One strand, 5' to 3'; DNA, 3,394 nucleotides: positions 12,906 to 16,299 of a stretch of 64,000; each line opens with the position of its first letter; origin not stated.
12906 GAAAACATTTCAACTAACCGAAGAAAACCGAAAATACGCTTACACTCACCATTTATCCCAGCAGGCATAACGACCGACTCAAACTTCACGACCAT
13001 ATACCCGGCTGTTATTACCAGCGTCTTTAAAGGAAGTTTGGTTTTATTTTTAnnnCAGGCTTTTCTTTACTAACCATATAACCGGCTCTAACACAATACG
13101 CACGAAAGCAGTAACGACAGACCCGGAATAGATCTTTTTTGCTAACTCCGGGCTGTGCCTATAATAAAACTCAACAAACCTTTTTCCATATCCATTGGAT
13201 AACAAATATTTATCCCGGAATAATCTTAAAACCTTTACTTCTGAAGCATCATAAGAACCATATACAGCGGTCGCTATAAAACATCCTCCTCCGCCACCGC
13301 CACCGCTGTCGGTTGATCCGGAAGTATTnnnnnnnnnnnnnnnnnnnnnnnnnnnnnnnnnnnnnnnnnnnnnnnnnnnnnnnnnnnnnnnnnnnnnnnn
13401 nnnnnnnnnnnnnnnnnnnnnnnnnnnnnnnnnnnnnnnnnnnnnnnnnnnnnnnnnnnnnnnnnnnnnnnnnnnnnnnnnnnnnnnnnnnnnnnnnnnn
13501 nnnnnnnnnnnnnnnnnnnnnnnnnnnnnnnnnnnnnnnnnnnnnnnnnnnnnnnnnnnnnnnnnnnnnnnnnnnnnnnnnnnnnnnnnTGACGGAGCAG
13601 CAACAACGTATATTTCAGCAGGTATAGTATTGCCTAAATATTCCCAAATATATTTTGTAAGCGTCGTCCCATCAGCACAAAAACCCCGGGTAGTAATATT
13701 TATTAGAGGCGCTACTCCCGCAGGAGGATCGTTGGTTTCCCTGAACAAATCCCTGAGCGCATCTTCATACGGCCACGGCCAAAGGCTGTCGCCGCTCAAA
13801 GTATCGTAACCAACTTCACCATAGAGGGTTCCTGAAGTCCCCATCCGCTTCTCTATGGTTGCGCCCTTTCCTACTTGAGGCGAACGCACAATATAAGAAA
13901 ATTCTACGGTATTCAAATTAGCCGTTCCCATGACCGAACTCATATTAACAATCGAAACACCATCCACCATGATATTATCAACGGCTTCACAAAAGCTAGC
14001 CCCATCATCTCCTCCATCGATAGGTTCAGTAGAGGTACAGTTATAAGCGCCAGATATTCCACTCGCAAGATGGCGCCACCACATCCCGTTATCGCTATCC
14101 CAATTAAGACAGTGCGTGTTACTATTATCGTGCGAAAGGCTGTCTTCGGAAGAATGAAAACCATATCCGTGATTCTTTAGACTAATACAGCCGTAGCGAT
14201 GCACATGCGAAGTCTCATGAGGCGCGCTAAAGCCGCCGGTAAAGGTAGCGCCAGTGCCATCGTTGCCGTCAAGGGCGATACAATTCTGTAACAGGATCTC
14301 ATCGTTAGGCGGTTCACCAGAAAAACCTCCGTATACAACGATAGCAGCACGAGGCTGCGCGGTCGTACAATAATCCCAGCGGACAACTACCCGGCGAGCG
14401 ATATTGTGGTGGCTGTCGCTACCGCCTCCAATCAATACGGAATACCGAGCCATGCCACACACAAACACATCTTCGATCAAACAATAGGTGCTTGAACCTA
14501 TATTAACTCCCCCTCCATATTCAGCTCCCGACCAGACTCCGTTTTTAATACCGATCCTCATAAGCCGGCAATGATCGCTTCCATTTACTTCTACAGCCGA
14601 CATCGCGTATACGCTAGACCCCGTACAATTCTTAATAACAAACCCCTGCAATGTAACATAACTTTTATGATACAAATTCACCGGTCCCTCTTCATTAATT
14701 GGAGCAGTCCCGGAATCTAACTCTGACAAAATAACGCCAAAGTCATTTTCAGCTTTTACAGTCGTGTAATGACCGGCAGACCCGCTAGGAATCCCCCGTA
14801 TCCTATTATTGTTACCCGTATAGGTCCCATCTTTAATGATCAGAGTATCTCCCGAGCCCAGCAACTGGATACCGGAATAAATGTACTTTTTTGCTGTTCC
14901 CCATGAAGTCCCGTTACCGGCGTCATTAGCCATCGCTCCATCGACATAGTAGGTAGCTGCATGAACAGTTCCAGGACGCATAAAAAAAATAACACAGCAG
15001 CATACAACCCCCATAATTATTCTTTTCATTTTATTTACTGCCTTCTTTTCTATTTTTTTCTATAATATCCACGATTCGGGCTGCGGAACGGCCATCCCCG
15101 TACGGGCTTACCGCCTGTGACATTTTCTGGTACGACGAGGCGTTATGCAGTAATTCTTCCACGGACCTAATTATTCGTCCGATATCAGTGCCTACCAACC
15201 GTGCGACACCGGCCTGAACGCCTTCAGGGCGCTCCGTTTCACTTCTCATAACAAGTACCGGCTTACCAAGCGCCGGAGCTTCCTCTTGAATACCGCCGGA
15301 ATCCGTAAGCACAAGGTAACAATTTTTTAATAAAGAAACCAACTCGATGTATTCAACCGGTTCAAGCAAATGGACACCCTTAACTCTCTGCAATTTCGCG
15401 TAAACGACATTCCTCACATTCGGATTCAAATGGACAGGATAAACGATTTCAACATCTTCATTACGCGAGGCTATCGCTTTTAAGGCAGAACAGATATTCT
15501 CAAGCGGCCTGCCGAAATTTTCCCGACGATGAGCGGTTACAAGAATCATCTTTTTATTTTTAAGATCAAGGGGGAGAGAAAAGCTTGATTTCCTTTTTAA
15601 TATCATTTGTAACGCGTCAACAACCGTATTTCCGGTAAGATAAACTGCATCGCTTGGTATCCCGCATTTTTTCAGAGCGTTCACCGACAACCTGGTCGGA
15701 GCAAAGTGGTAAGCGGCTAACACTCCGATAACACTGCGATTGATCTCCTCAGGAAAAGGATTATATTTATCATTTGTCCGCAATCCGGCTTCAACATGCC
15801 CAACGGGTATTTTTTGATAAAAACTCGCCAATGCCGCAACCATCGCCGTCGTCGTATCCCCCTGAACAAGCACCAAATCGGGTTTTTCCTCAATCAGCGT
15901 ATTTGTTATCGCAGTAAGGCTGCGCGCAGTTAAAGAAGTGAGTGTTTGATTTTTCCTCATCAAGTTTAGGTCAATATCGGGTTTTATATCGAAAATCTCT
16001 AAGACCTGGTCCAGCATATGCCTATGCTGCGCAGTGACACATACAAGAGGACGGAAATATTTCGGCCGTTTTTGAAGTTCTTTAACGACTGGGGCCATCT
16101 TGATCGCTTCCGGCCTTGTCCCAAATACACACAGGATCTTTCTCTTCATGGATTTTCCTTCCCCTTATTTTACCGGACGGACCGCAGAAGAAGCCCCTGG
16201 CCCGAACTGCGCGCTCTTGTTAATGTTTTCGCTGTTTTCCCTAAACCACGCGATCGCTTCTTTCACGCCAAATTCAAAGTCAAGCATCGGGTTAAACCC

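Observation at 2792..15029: Two adjacent secreted beta-helix proteins share an unusual poly-Gly + '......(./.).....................' C-terminal domain, a candidate new protein-sorting signal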

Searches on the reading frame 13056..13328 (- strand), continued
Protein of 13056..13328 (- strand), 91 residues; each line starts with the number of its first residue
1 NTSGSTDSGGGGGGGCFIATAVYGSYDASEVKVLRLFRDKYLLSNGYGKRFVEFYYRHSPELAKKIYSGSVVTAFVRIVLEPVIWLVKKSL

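Call 60: search_protein_families(library=ncbifam, proteins=[L001:11230-12042:+, L001:12055-12675:+], max_evalue=0.001)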
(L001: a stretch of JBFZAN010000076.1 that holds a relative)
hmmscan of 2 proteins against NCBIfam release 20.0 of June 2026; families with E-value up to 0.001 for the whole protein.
L001:11230-12042:+ (270 aa): 18 families
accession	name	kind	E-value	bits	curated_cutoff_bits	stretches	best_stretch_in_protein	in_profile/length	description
NF038142.1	exosort_XrtW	exception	2.4e-53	181.2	425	1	9-269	5-265/494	exosortase W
TIGR03109.2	exosort_XrtA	exception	9.8e-51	172.7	208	1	11-267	5-257/261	exosortase A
TIGR04152.1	exosort_VPLPA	exception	8.7e-48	163.6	400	1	29-269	3-242/486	VPLPA-CTERM-specific exosortase XrtD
TIGR02602.1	8TM_EpsH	subfamily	1.9e-43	148.7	105.55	1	30-262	3-233/241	exosortase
NF035943.2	exosort_XrtV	exception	1.3e-40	139.4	313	1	14-269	11-266/270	exosortase V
TIGR03113.1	exosort_XrtB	exception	5.5e-34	118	275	1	16-268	8-263/268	exosortase B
TIGR04178.1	exo_archaeo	signature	2.2e-18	66.3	23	1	176-269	2-95/97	exosortase/archaeosortase family protein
TIGR04151.1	exosort_VPDSG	exception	6e-18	65.3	300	1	31-265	51-295/306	VPDSG-CTERM-specific exosortase XrtC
TIGR04156.1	cyanoexo_CrtB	exception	2.5e-14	53.5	300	1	9-251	4-248/280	cyanoexosortase B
TIGR03763.1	cyanoexo_CrtA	exception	3.5e-11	43.1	150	1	32-258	26-247/260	cyanoexosortase A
NF033770.1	exosort_XrtT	exception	1.5e-10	40.3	250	1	11-263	4-261/472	exosortase T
TIGR04489.1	exosort_XrtO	exception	8.1e-09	34.7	250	1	23-259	8-248/451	exosortase O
NF033464.1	cyanoexo_CrtC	exception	2.3e-08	33.9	225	1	11-240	9-246/278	cyanoexosortase C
NF012182.0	exosortase_XrtQ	exception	2.9e-07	30.2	270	1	17-258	14-247/256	exosortase Q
TIGR03762.1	archaeo_artC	exception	1.7e-06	28.1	100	1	43-257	32-262/274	archaeosortase C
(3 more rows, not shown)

L001:12055-12675:+ (206 aa): 5 families
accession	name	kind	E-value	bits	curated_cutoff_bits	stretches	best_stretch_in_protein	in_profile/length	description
TIGR02914.1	EpsI_fam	equivalog_domain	5.2e-22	78.2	42.8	1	39-205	3-174/174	exosortase C-terminal domain/associated protein EpsI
NF038142.1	exosort_XrtW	exception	3.8e-21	75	425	1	8-205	297-494/494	exosortase W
TIGR04152.1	exosort_VPLPA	exception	3.7e-16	59.3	400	1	12-206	283-486/486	VPLPA-CTERM-specific exosortase XrtD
NF045608.2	EpsI_type_V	exception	3e-06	26.7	228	1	65-196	68-203/218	exosortase-associated protein EpsI, V-type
NF045609.1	EpsI_type_B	exception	1.3e-05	24.7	220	1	35-157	34-168/221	exosortase-associated protein EpsI, B-type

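Call 78: get_annotated_region(hit=H1, flank=3000)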
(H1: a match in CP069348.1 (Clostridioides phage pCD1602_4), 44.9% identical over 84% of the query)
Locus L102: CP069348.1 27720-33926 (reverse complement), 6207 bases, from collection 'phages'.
description: Clostridioides phage pCD1602_4, complete sequence.
organism: Clostridioides phage pCD1602_4 (NCBI taxid 2801346)
taxonomy: Viruses; Duplodnaviria; Heunggongvirae; Uroviricota; Caudoviricetes
host: -; source: water; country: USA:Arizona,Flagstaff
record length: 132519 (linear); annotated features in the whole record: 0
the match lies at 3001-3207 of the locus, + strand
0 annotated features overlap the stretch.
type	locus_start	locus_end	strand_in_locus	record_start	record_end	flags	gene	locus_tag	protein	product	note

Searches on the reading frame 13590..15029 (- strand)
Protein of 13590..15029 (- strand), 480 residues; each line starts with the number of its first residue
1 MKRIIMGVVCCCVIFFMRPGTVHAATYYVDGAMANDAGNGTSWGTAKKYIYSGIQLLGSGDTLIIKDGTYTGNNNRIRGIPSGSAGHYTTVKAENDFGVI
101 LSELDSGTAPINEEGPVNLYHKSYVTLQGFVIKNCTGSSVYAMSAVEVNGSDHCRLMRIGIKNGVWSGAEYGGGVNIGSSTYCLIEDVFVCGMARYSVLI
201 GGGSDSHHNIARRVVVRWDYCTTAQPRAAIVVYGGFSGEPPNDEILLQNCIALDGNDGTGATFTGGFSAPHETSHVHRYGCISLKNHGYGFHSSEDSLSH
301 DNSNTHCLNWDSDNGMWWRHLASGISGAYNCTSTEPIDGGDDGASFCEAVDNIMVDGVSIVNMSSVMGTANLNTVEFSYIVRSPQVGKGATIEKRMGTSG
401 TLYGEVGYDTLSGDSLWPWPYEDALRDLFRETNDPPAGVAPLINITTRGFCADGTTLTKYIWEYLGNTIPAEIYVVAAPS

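Call 49: find_homologous_proteins(query=window:13590-15029:-, max_evalue=0.00001)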
Query window:13590-15029:- (480 aa): 488 proteins with E <= 0.00001 among 8000 candidates; the best 120 are listed.
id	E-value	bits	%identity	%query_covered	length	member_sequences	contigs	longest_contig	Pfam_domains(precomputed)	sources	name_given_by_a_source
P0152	0.0e+0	1120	100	100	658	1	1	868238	PF00041.28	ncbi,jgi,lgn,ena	ncbi:MAG: fibronectin type III domain-containing protein [Candidatus Omnitrophota bacterium]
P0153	9.9e-200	683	65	95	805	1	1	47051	PF22842.4,PF00041.28,PF10179.16,PF16656.12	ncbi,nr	ncbi:MAG: fibronectin type III domain-containing protein [Candidatus Omnitrophica bacterium]|nr:fibr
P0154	1.3e-185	636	59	99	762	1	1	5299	PF22842.4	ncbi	ncbi:MAG: hypothetical protein V1929_01825, partial [bacterium]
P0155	7.9e-175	601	58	96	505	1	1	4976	PF22842.4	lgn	-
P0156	9.1e-173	594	60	93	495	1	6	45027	-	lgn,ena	-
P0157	2.9e-172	592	60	87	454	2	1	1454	-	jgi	-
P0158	9.2e-171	587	57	98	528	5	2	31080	PF22842.4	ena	-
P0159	5.7e-169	581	58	95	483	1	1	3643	-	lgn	-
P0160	2.0e-168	580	57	95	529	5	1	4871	-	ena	-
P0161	6.1e-165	568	56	99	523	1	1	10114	PF22842.4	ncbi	-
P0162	2.4e-159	550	56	93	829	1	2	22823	PF11617.14,PF22842.4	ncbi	ncbi:MAG: MopE-related protein [archaeon]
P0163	5.8e-152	525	55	96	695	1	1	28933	-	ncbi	-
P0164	1.0e-124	435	59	67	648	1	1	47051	PF00041.28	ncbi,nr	ncbi:MAG: fibronectin type III domain-containing protein [Candidatus Omnitrophica bacterium]|nr:fibr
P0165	6.1e-117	410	45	99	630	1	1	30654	-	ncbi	ncbi:MAG: hypothetical protein V2B18_21330 [Pseudomonadota bacterium]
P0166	1.4e-99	353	45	90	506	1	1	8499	-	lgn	-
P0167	1.1e-70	257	38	58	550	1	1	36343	PF22842.4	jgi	jgi:hypothetical protein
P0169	2.4e-70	256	37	95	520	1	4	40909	PF22842.4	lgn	-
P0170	4.7e-70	255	35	100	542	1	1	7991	PF22842.4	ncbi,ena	-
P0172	9.3e-67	244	37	94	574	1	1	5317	PF22842.4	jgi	jgi:hypothetical protein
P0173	1.9e-66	243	35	94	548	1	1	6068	PF13229.13,PF22842.4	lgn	-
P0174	6.3e-66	241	37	95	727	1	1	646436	PF22842.4,PF00041.28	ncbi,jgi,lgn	ncbi:MAG: CFI-box-CTERM domain-containing protein [Candidatus Omnitrophota bacterium]|jgi:hypothetic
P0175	1.2e-65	241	37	96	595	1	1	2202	PF22842.4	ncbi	ncbi:MAG: hypothetical protein V3V89_02840, partial [Gammaproteobacteria bacterium]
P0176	1.9e-65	240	35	98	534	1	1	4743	PF13229.13,PF22842.4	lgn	-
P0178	9.3e-65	238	36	65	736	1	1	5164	PF18962.8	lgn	-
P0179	3.5e-64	236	34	59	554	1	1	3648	PF22842.4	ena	-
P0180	6.4e-64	235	39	95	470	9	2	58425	PF22842.4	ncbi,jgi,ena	-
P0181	5.5e-63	232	35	56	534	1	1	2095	PF22842.4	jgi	jgi:hypothetical protein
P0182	3.1e-62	229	35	96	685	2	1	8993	PF22842.4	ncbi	-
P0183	6.3e-62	228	34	55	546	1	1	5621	PF07602.18,PF22842.4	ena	-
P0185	6.7e-60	222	34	99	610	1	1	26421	PF17957.8,PF22842.4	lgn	-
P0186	7.8e-60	221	33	59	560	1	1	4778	PF07602.18,PF22842.4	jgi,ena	-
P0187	2.6e-59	220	33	99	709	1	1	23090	PF22842.4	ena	-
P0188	6.1e-59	218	36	59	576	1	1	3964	PF00404.25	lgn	-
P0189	2.0e-57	213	35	64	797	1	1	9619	PF22842.4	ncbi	ncbi:MAG: hypothetical protein V1929_01805, partial [bacterium]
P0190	2.4e-57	213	34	99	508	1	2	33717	PF22842.4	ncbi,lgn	-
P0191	2.5e-57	213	34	56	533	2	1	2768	PF22842.4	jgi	jgi:hypothetical protein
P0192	2.8e-57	213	36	98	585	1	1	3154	PF22842.4,PF16656.12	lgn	-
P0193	2.9e-57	213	34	100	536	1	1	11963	PF22842.4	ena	-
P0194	1.2e-56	211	33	99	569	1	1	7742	PF22842.4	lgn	-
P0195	1.9e-56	210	31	94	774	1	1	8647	PF22842.4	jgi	jgi:hypothetical protein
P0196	2.1e-56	210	36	94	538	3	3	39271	PF22842.4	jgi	jgi:hypothetical protein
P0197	2.7e-56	210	35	95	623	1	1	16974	PF13229.13,PF22842.4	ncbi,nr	ncbi:MAG: right-handed parallel beta-helix repeat-containing protein, partial [Candidatus Omnitropho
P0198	3.6e-56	209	34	88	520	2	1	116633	PF13229.13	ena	-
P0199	4.2e-56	209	30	98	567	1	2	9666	PF22842.4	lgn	-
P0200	9.6e-56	208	32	96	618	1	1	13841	PF13229.13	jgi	jgi:hypothetical protein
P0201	2.8e-55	206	35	98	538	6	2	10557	PF22842.4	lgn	-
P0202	7.7e-55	205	32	94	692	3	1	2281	PF22842.4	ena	-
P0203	8.6e-55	205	36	60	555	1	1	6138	PF22842.4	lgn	-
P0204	1.7e-53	200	34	98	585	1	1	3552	PF13229.13,PF22842.4,PF00041.28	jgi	jgi:hypothetical protein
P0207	2.5e-51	193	30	99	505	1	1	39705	PF22842.4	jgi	jgi:hypothetical protein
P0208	5.6e-51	192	32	60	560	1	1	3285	PF22842.4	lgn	-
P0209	6.8e-51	192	34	98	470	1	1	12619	PF22842.4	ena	-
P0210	1.4e-50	191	38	60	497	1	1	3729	PF13229.13,PF22842.4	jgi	jgi:hypothetical protein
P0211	1.5e-50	191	34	98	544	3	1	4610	PF22842.4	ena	-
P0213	2.1e-50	190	33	94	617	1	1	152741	PF22842.4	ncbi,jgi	ncbi:MAG: T9SS type A sorting domain-containing protein [Elusimicrobiota bacterium]|jgi:hypothetical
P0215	6.1e-50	189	37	60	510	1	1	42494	PF22842.4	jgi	jgi:hypothetical protein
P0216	9.3e-50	188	30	100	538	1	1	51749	PF22842.4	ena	-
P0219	2.0e-49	187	33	96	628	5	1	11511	PF17957.8,PF22842.4,PF09136.17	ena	-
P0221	4.5e-49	186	31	93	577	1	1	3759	-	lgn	-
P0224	9.9e-49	185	39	49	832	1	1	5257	PF22352.3,PF17963.8,PF22842.4,PF18911.7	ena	-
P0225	4.1e-47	179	34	94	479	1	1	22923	PF22842.4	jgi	jgi:hypothetical protein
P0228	8.9e-47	178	32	94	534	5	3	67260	PF22842.4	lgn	-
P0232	8.6e-46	175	34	94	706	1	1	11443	PF17957.8,PF22842.4,PF00041.28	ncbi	-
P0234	1.4e-45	174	34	99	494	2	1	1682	PF22842.4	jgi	-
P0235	1.5e-45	174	35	65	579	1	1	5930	PF22842.4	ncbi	-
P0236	9.3e-45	172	34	98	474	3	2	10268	PF18998.7,PF22842.4,PF14592.13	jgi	-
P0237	1.1e-44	171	34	98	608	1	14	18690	PF22842.4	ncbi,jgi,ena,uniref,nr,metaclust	ncbi:hypothetical protein A3I18_01305 [Candidatus Campbellbacteria bacterium RIFCSPLOWO2_02_FULL_35_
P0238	1.4e-44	171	32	100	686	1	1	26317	PF22842.4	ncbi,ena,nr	ncbi:MAG: hypothetical protein KJ915_02645 [Candidatus Omnitrophica bacterium]|nr:hypothetical prote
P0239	1.4e-44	171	33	96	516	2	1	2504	PF22842.4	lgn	-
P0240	1.9e-44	171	32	99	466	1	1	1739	PF22842.4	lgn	-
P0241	4.6e-44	169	32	95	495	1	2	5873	PF22842.4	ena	-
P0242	6.3e-44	169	34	93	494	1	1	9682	PF22842.4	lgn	-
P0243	1.0e-43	168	35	93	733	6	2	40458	PF22842.4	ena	-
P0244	1.8e-43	167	30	96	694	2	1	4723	PF22842.4,PF05345.19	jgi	jgi:hypothetical protein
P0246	5.9e-43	166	32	93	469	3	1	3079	PF22842.4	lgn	-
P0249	6.8e-43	165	32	96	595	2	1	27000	PF22842.4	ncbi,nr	ncbi:MAG: hypothetical protein KA807_07150 [Prolixibacteraceae bacterium]|nr:hypothetical protein [P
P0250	1.1e-42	165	33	86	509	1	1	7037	PF22842.4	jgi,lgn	jgi:hypothetical protein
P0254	3.3e-41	160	34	53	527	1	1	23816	PF22842.4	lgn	-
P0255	1.1e-40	158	33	89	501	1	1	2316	PF22842.4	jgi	jgi:hypothetical protein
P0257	2.6e-40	157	31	99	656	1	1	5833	PF22842.4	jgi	jgi:hypothetical protein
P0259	2.5e-39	154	29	63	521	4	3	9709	PF22842.4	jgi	-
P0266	5.4e-38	149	31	99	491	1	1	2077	PF22842.4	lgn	-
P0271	3.5e-37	147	30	96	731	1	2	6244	PF22842.4,PF00041.28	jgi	jgi:hypothetical protein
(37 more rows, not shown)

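Call 75: search_protein_families(library=pfam, proteins=[P0153, P0174, P0213, P0178, P0188, P0221, P0197], max_evalue=0.001)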
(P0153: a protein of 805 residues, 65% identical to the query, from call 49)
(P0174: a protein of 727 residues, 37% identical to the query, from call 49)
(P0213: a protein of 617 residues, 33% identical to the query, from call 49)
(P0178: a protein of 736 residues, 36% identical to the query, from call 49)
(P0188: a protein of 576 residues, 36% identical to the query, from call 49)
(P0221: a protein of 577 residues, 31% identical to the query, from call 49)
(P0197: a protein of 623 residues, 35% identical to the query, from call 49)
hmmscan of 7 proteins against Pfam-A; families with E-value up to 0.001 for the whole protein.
P0153 (805 aa): 3 families
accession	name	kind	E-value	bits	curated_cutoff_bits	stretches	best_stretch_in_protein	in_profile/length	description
PF00041.27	fn3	-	1.7e-16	60.6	25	2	493-578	1-67/84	Fibronectin type III domain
PF16656.11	Pur_ac_phosph_N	-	3e-12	47.4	30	2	497-581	5-82/93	Purple acid Phosphatase, N-terminal domain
PF10179.15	NDNF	-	5.1e-06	27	27.3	0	549-590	78-119/127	Neuron-derived neurotrophic factor, first Fn(III) domain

P0174 (727 aa): 1 family
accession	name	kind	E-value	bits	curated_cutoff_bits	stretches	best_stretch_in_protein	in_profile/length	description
PF00041.27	fn3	-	2.2e-07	31.4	25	1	544-627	2-81/84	Fibronectin type III domain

P0213 (617 aa): 1 family
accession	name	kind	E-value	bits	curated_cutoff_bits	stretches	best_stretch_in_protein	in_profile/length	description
PF18962.6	Por_Secre_tail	-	0.00055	20.6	27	0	535-615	1-75/75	Secretion system C-terminal sorting domain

P0178 (736 aa): 1 family
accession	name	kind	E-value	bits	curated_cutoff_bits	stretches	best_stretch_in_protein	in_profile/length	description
PF18962.6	Por_Secre_tail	-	4.3e-07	30.6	27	1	661-734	4-75/75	Secretion system C-terminal sorting domain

P0188 (576 aa): 1 family
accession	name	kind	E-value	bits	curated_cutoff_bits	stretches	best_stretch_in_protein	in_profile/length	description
PF00404.24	Dockerin_1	-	2.7e-11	43.9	22.9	1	523-574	2-57/57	Dockerin type I domain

P0221 (577 aa): 0 families

P0197 (623 aa): 2 families
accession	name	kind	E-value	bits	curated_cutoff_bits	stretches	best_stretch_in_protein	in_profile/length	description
PF13229.12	Beta_helix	-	3.6e-07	30.4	25.9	2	157-290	30-140/158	Right handed beta helix region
PF22842.2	Pel9A-like_beta_helix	-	3.9e-07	29.8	25.2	1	22-109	8-93/370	Pel9A-like, right handed beta helix region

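Call 76: search_protein_families(library=ncbifam, proteins=[P0174, P0164, P0213, P0178, P0221, P0200], max_evalue=0.01)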
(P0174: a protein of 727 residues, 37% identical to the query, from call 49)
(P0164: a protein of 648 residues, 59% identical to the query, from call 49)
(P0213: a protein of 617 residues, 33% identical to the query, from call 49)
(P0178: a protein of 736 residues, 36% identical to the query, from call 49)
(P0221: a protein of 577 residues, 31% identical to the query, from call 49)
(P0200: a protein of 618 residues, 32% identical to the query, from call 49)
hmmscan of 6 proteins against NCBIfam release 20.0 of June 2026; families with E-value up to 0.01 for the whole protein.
P0174 (727 aa): 1 family
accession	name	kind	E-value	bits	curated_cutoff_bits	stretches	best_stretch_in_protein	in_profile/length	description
NF041770.1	CFI_box_CTERM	domain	4.7e-27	93.6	40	1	650-718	1-69/69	CFI-box-CTERM domain-containing protein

P0164 (648 aa): 1 family
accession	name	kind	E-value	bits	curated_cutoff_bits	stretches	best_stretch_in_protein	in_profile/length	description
NF041770.1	CFI_box_CTERM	domain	1.7e-23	82.2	40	1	573-641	1-69/69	CFI-box-CTERM domain-containing protein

P0213 (617 aa): 5 families
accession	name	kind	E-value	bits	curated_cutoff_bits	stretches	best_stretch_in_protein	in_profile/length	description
NF052228.1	T9SS_PorZ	equivalog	1.4e-16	60.1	260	1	529-615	669-754/757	type IX secretion system anionic LPS delivery protein PorZ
TIGR04183.1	Por_Secre_tail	domain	1.7e-08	34.3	23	1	535-615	1-71/72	T9SS type A sorting domain-containing protein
NF033707.1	T9SS_sortase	equivalog_domain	2.6e-06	25.4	420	1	527-615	993-1094/1095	type IX secretion system sortase PorU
NF041899.1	pec_ly_PelN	equivalog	2.8e-05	23.1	740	1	18-78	11-70/437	pectate lyase PelN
NF052323.1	T9SSA_dep_M6i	equivalog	0.0005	18.1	600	1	535-616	960-1039/1043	T9SS-dependent M6-like inactivated metalloprotease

P0178 (736 aa): 2 families
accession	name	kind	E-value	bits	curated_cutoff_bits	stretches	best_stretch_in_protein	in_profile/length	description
TIGR04183.1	Por_Secre_tail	domain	3.2e-06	27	23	1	661-734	4-71/72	T9SS type A sorting domain-containing protein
NF038113.1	T9SSA_dep_M36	equivalog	3.7e-05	22.1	885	1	660-734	795-868/869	T9SS-dependent M36 family metallopeptidase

P0221 (577 aa): 2 families
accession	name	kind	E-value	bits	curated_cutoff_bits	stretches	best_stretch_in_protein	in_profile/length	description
TIGR03901.2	MYXO-CTERM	domain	0.00011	22.4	20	1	543-575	2-33/34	MYXO-CTERM sorting domain-containing protein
NF047854.1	LIC10774_subfam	equivalog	0.0007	18.6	380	1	21-73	54-105/358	LIC10774/LIC10365 family surface protein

P0200 (618 aa): 4 families
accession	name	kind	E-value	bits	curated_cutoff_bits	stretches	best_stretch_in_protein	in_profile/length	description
NF052228.1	T9SS_PorZ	equivalog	7.7e-18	64.3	260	1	529-617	669-756/757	type IX secretion system anionic LPS delivery protein PorZ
TIGR04183.1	Por_Secre_tail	domain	7.4e-09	35.5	23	1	536-616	2-71/72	T9SS type A sorting domain-containing protein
NF033707.1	T9SS_sortase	equivalog_domain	7.1e-07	27.2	420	1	527-605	993-1078/1095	type IX secretion system sortase PorU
NF052323.1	T9SSA_dep_M6i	equivalog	0.002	16.1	600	1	534-617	959-1039/1043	T9SS-dependent M6-like inactivated metalloprotease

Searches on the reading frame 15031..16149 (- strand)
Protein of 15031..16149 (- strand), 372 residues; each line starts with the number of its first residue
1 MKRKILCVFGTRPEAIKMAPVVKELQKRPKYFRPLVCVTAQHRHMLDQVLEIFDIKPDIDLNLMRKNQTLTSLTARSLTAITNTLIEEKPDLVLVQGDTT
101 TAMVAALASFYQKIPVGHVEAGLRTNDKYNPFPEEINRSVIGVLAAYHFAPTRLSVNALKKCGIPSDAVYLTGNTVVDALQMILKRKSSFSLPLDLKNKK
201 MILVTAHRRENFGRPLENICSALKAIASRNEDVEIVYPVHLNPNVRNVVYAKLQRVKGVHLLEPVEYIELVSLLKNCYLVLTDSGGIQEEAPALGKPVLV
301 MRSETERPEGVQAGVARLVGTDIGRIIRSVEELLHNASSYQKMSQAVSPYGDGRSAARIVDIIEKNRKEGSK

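Call 10: search_protein_families(library=pfam, proteins=[window:15031-16149:-], max_evalue=0.001)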
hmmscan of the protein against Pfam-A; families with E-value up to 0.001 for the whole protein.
window:15031-16149:- (372 aa): 1 family
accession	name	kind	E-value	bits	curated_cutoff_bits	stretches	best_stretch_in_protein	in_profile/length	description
PF02350.25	Epimerase_2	-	5.3e-121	404.1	30.6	1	24-364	2-347/347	UDP-N-acetylglucosamine 2-epimerase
